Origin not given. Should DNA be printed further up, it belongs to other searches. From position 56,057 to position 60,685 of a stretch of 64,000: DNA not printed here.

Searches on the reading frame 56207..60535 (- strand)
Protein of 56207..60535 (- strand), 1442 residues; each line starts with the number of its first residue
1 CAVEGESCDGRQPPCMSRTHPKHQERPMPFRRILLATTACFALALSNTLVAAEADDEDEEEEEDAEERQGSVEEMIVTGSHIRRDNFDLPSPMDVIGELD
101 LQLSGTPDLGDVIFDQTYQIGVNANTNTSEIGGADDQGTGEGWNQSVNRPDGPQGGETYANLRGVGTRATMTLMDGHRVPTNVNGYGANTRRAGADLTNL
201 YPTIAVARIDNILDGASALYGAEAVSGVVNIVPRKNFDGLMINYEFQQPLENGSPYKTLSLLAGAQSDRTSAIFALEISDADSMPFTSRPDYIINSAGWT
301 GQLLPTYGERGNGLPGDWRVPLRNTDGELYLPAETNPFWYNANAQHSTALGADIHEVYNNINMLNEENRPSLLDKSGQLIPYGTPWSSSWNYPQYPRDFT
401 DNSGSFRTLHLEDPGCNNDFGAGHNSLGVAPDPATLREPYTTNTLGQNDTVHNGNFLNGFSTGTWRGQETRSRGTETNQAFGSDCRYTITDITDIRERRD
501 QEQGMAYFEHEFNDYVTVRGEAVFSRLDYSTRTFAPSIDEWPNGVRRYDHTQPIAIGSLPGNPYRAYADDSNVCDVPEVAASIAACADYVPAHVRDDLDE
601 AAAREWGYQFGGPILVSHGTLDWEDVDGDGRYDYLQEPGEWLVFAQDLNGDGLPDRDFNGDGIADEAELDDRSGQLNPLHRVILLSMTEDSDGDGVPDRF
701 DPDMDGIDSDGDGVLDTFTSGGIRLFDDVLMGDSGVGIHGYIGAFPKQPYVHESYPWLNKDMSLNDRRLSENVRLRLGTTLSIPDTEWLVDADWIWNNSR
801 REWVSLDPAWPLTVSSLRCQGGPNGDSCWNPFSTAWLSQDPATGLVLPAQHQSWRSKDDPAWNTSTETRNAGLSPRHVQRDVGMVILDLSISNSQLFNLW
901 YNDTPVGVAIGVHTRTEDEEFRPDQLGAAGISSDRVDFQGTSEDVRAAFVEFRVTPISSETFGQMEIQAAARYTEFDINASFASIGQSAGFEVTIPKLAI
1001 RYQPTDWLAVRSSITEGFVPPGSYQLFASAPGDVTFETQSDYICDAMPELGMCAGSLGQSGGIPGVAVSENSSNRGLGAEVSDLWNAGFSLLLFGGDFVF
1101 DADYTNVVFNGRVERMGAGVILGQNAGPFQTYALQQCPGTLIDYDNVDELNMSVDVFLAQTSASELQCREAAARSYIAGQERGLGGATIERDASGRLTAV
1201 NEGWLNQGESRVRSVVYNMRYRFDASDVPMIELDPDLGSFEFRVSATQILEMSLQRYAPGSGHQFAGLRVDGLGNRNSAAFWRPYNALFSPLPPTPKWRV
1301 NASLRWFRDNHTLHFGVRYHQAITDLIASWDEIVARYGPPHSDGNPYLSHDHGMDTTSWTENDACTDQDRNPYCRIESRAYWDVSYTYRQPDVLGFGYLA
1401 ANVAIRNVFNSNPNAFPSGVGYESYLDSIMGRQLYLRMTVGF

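Call 24: search_protein_families(library=pfam, proteins=[window:56207-60535:-])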
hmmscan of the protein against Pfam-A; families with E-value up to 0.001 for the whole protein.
window:56207-60535:- (1442 aa): 2 families
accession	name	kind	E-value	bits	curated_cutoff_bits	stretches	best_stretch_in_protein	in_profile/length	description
PF00593.30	TonB_dep_Rec_b-barrel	-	1.1e-13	52.3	27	1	866-1391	102-424/436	TonB dependent receptor-like, beta-barrel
PF07715.20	Plug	-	1.8e-06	28.9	23.9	1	146-228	34-107/107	TonB-dependent Receptor Plug Domain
